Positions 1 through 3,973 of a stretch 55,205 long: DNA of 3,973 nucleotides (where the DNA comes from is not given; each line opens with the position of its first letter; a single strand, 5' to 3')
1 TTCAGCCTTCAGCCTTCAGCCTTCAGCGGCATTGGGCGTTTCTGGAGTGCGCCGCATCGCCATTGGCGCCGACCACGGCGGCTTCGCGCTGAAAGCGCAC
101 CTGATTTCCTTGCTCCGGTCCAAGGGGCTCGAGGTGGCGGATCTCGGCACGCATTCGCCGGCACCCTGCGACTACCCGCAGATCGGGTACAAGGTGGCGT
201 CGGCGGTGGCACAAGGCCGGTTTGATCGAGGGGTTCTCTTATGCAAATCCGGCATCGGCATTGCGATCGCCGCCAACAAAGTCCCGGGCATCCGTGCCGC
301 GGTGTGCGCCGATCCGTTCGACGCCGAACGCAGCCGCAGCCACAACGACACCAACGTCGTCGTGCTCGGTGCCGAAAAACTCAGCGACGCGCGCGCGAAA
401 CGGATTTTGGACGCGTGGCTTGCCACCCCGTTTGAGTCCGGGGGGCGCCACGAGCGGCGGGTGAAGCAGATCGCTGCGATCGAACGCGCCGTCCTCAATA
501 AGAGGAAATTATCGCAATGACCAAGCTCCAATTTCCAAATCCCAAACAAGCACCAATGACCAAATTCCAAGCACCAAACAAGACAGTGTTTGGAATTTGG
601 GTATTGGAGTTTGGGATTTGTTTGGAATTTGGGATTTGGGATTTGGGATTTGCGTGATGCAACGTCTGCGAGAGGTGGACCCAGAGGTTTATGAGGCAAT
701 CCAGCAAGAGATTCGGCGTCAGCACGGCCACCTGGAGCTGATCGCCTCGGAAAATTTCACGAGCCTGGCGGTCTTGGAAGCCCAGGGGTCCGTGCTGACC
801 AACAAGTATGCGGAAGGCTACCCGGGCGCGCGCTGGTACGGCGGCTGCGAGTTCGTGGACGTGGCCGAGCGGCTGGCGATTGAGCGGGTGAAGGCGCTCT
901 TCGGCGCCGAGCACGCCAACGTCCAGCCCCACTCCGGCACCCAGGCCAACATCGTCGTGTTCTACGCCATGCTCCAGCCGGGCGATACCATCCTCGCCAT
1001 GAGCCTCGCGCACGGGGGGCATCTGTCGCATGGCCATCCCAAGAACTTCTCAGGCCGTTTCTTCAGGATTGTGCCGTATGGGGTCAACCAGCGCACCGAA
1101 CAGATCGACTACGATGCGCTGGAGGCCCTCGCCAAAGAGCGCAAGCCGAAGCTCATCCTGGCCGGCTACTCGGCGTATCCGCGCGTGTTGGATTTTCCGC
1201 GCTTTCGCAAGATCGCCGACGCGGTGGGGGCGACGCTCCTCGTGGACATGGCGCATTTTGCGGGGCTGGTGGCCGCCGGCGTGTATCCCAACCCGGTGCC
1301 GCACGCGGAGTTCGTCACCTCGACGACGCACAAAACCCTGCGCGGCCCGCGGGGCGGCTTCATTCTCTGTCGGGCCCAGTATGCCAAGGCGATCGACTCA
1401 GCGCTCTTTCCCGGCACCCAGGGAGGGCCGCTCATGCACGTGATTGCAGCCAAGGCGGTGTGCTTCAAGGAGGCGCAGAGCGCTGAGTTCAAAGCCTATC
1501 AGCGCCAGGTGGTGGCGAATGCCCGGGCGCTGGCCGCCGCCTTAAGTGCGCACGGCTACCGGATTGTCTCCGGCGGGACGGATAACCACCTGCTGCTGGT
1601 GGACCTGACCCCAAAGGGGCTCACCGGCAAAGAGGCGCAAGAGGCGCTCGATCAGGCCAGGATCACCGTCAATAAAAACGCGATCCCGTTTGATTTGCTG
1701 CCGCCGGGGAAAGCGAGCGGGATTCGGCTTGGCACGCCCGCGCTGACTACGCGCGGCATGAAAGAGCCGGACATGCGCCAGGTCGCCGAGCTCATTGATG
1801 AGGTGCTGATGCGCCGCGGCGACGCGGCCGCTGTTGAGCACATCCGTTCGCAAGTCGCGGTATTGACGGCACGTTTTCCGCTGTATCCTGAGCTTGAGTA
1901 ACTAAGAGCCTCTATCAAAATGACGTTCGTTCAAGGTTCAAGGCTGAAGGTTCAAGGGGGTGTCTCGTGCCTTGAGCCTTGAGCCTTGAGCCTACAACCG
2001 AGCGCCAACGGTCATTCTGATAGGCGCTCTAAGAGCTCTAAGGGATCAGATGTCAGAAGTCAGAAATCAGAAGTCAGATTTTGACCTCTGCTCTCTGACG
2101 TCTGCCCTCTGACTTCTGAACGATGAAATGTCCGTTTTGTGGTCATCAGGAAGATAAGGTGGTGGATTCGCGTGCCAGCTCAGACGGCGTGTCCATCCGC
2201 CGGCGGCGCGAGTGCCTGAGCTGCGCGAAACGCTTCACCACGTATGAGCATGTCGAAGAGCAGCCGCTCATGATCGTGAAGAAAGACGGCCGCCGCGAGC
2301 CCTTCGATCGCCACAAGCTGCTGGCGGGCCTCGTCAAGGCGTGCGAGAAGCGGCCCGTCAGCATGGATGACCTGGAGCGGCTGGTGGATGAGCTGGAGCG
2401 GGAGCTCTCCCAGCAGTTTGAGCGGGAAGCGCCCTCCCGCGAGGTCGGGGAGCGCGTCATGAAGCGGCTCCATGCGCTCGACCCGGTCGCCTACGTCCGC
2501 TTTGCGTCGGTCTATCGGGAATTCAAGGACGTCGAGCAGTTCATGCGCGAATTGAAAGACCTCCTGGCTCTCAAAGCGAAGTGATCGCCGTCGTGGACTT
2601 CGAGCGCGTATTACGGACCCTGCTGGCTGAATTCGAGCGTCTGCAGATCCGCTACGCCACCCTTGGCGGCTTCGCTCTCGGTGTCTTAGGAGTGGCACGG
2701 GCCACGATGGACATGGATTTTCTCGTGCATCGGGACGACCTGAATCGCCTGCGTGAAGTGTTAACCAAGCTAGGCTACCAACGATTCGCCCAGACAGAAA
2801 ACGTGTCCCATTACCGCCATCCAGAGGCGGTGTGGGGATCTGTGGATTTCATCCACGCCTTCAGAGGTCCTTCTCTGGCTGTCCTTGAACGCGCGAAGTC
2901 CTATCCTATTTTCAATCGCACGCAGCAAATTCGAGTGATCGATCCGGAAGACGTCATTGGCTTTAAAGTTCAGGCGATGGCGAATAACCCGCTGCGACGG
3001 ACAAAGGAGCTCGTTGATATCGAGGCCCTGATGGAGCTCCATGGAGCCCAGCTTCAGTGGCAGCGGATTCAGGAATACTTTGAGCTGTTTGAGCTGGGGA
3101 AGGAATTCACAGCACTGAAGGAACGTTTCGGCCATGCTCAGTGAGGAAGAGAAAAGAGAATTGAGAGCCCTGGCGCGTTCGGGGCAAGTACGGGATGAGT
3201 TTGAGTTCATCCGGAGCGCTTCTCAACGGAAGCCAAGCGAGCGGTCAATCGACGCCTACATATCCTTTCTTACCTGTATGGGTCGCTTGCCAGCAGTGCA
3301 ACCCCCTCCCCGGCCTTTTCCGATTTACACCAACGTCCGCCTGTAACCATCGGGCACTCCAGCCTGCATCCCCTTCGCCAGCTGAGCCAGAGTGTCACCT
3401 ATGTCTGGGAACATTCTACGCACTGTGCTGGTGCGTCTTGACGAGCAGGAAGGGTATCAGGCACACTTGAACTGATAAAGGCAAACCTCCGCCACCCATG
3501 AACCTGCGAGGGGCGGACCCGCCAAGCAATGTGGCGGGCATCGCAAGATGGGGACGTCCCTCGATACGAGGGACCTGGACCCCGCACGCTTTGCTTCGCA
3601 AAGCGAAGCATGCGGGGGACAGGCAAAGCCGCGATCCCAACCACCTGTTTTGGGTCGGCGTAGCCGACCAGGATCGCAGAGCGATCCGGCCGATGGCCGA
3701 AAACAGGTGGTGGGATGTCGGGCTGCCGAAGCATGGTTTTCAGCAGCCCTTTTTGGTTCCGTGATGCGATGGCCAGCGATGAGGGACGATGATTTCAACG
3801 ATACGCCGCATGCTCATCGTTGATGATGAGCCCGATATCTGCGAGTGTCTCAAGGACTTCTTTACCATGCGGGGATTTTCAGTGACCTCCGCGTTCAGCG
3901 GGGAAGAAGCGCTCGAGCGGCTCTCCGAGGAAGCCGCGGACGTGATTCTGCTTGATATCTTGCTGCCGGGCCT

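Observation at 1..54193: Hairpins with tandem-heptamer arms at most gene boundaries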

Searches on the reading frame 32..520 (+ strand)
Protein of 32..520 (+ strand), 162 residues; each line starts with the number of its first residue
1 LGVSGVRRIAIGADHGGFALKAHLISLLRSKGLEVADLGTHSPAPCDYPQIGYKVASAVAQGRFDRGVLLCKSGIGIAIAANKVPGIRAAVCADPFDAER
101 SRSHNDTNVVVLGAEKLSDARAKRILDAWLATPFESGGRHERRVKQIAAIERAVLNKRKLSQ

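Call 46: search_protein_families(library=pfam, proteins=[window:32-520:+], max_evalue=0.00001)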
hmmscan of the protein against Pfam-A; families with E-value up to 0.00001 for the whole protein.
window:32-520:+ (162 aa): 1 family
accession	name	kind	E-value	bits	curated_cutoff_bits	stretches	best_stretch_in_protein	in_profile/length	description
PF02502.23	LacAB_rpiB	-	3.1e-55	186.4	24.7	1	9-147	1-138/138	Ribose/Galactose Isomerase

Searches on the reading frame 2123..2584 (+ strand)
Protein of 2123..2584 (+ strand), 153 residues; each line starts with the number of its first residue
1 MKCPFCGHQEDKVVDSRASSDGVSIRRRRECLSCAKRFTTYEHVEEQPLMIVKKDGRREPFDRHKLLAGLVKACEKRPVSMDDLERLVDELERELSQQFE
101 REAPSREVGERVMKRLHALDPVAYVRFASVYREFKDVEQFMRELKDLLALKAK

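Call 29: find_encoding_contigs(protein=window:2123-2584:+, flank=10000, max_places=10)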
Protein window:2123-2584:+ (153 aa): no gene with exactly this product is on record in the collection.

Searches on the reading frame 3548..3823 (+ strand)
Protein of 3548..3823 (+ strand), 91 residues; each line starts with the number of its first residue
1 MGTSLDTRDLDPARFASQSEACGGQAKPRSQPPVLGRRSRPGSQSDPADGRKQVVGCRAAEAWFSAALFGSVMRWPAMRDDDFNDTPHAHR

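Call 84: search_protein_families(library=pfam, proteins=[window:3548-3823:+], max_evalue=0.0001)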
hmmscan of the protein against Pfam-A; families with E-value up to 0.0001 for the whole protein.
window:3548-3823:+ (91 aa): 0 families
